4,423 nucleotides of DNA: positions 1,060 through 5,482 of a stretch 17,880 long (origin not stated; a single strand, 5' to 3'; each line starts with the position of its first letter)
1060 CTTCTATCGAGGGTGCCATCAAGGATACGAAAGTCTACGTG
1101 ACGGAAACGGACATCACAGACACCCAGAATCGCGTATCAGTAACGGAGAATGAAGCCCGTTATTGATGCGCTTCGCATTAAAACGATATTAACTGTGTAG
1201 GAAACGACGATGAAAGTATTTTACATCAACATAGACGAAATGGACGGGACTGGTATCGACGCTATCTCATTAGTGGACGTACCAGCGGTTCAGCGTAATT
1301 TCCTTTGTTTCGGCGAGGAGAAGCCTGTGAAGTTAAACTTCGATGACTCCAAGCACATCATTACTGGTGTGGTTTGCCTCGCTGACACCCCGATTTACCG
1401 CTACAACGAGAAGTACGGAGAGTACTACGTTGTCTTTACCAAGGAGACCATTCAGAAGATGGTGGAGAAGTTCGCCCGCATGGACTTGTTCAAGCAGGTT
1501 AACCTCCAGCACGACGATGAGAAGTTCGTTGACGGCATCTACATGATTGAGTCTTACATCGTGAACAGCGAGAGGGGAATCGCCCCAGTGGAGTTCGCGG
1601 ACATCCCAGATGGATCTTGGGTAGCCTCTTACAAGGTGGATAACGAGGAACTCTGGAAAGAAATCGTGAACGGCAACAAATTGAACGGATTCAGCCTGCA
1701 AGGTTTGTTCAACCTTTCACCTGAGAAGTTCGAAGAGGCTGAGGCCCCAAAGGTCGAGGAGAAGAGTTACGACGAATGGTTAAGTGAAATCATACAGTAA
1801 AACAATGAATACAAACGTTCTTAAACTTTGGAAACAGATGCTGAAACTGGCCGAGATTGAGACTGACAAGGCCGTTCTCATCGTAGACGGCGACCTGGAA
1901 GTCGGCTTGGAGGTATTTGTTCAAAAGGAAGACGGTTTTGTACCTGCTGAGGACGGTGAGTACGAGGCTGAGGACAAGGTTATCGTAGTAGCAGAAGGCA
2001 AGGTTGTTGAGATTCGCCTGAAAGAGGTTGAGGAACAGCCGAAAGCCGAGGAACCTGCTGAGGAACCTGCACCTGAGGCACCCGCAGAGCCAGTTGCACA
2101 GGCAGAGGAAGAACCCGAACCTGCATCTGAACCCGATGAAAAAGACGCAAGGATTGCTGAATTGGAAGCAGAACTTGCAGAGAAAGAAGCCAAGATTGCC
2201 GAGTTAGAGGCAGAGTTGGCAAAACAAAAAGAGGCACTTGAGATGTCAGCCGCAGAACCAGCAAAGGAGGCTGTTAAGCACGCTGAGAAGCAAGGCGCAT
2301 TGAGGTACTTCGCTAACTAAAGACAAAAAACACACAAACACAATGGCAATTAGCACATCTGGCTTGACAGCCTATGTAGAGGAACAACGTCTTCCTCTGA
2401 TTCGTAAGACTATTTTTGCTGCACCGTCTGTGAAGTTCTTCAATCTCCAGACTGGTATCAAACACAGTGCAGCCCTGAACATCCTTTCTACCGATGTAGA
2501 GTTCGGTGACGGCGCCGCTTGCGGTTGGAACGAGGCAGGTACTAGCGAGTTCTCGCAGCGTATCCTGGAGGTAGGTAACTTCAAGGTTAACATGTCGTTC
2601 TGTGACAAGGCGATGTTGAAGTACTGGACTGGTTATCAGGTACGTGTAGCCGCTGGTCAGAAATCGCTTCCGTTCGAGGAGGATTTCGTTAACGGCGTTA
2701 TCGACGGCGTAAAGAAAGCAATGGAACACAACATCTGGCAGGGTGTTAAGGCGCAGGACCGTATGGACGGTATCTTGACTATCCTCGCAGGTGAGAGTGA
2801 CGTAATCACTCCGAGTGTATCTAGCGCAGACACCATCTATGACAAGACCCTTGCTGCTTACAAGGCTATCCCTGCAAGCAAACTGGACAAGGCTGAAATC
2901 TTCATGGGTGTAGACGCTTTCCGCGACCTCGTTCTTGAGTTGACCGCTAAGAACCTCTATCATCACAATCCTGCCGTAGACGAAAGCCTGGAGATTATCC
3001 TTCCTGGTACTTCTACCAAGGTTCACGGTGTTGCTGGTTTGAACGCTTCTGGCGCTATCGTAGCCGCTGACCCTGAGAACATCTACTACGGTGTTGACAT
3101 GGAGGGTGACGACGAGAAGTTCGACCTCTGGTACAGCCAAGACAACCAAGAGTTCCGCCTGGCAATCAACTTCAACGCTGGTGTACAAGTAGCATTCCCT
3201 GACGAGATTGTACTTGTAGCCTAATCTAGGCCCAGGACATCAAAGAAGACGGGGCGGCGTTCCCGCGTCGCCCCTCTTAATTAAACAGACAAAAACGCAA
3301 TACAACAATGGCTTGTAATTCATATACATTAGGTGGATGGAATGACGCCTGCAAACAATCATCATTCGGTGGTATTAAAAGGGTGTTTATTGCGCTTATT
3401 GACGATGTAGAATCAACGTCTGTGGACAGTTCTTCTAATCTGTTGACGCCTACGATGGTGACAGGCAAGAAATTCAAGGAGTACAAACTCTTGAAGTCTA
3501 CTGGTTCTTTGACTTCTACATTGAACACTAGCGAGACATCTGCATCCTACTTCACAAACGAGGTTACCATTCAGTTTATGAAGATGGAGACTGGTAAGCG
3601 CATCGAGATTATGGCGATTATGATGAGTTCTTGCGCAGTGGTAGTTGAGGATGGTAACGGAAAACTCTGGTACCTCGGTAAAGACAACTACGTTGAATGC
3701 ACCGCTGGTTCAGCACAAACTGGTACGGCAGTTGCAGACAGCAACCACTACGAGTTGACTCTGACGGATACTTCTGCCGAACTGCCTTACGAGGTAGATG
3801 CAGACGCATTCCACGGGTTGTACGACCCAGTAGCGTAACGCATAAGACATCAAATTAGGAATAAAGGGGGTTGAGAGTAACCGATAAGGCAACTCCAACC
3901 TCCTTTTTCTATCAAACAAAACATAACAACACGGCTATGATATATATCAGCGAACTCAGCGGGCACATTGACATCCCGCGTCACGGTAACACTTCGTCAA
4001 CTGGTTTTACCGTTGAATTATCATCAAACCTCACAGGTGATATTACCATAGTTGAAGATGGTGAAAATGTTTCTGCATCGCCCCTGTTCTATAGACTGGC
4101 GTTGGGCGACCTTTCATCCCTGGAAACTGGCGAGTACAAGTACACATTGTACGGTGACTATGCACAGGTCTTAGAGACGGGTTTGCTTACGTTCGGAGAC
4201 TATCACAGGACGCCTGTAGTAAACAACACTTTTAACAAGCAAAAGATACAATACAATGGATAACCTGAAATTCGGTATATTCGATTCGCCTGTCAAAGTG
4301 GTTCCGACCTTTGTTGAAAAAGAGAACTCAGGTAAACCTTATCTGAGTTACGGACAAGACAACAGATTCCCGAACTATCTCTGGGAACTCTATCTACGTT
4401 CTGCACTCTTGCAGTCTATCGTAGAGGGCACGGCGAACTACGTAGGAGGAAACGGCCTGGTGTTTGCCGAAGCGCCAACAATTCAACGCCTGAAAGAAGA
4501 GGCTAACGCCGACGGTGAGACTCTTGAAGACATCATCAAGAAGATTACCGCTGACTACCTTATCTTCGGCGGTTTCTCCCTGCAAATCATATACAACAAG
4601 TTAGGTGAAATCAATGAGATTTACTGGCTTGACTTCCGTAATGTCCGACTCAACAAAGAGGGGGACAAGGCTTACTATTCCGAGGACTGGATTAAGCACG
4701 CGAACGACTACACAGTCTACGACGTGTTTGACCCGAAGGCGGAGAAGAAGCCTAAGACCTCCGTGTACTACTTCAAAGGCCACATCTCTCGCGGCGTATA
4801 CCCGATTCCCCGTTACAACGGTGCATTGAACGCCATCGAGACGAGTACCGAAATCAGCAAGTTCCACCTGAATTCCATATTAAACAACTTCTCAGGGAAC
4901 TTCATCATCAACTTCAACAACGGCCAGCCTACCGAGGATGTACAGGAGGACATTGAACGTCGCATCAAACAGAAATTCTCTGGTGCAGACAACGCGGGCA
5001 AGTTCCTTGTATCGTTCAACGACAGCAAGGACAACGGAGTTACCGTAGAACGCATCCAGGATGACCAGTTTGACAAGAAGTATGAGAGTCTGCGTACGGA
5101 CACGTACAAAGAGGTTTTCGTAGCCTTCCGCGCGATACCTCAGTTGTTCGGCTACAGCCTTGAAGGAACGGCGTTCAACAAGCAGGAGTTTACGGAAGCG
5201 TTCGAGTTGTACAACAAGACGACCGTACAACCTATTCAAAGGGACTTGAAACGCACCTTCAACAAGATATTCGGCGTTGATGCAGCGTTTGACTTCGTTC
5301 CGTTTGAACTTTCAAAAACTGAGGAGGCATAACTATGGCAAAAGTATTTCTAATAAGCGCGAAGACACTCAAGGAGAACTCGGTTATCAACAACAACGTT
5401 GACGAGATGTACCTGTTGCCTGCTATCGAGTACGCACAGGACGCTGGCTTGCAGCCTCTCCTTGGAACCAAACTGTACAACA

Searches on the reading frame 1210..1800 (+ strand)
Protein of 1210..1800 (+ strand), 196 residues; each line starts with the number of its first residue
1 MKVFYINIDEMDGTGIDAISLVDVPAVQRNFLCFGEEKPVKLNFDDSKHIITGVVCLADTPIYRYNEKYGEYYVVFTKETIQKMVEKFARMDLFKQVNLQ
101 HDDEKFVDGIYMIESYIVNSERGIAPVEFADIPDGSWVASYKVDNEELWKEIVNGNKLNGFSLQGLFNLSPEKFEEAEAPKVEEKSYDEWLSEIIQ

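Call 15: find_encoding_contigs(protein=window:1210-1800:+, flank=10000, max_places=6)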
Protein window:1210-1800:+ (196 aa): 3 contigs read that carry it; 3 places shown.
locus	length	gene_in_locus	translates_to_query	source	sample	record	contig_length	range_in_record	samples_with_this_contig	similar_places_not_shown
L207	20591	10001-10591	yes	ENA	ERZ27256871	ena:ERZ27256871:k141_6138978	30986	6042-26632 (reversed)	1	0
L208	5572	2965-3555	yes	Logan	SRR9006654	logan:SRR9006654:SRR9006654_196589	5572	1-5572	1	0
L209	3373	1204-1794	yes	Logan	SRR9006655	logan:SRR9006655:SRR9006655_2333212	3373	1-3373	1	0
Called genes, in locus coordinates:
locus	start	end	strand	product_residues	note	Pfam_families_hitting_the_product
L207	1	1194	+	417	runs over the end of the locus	PF03237:Terminase_6N, PF05127:NAT10_TcmA_helicase (faint), PF17289:Terminase_6C, PF22530:Terminase-T7_RNaseH-like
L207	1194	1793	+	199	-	-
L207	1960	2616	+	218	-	-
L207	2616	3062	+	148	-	-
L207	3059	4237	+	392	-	-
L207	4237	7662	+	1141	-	-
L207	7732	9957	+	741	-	-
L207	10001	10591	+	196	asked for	PF14550:Peptidase_S78_2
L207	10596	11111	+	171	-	-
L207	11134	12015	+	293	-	-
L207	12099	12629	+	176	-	-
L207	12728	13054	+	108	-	-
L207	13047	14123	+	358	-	PF04860:Phage_portal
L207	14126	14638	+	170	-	PF20459:DUF6712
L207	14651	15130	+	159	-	-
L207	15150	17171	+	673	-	-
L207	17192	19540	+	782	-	PF24243:Phage_tail_C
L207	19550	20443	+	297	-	-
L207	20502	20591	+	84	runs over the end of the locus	-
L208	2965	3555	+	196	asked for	PF14550:Peptidase_S78_2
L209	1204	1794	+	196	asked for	PF14550:Peptidase_S78_2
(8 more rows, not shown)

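Call 21: search_protein_families(library=pfam, proteins=[L207:4237-7662:+, L207:7732-9957:+, L207:3059-4237:+, L207:1194-1793:+, L207:1960-2616:+], max_evalue=0.01)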
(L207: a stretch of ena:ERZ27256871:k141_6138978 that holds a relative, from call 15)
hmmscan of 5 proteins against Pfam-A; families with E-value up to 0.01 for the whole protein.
L207:4237-7662:+ (1141 aa): 0 families

L207:7732-9957:+ (741 aa): 1 family
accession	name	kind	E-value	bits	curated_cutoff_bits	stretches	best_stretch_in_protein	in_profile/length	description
PF09851.14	SHOCT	-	0.0005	20.2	27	1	452-475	4-27/28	Short C-terminal domain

L207:3059-4237:+ (392 aa): 0 families

L207:1194-1793:+ (199 aa): 0 families

L207:1960-2616:+ (218 aa): 0 families

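Call 26: search_protein_families(library=phrogs, proteins=[L207:4237-7662:+, L207:3059-4237:+], max_evalue=0.01)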
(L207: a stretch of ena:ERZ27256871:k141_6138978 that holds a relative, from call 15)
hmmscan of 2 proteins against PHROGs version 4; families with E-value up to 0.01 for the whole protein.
L207:4237-7662:+ (1141 aa): 0 families

L207:3059-4237:+ (392 aa): 0 families

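Call 46: search_solved_structures(query=L207:4237-7662:+, max_evalue=1)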
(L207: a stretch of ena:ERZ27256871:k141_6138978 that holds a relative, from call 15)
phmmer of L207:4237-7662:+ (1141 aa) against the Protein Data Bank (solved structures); distinct sequences matched with E-value up to 1: 0.

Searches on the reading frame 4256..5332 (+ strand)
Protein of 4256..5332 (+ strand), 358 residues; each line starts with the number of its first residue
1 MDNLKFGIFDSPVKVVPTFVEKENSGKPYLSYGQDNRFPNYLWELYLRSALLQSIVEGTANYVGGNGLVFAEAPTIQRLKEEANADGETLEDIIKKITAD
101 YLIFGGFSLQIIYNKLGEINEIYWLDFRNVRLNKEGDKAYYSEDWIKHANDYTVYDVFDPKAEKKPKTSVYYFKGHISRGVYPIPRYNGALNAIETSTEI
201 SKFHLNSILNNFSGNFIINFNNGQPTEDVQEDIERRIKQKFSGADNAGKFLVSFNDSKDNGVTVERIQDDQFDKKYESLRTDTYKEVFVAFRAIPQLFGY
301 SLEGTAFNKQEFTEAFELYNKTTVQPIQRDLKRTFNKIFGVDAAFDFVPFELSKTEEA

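Call 6: search_protein_families(library=phrogs, proteins=[window:4256-5332:+], max_evalue=0.001)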
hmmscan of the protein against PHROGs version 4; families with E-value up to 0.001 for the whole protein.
window:4256-5332:+ (358 aa): 5 families
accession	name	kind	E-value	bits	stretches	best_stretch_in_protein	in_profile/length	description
phrog_11226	-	head and packaging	4.6e-32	112.5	1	22-339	17-360/388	portal protein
phrog_33693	-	head and packaging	8.1e-25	88.3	1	22-329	15-331/560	portal protein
phrog_12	-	head and packaging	2.6e-20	74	1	6-341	48-367/646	portal protein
phrog_68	-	head and packaging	2.8e-11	43.7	1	94-350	96-337/344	portal protein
phrog_2662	-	head and packaging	1.6e-08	34.6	1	86-338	114-353/717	portal protein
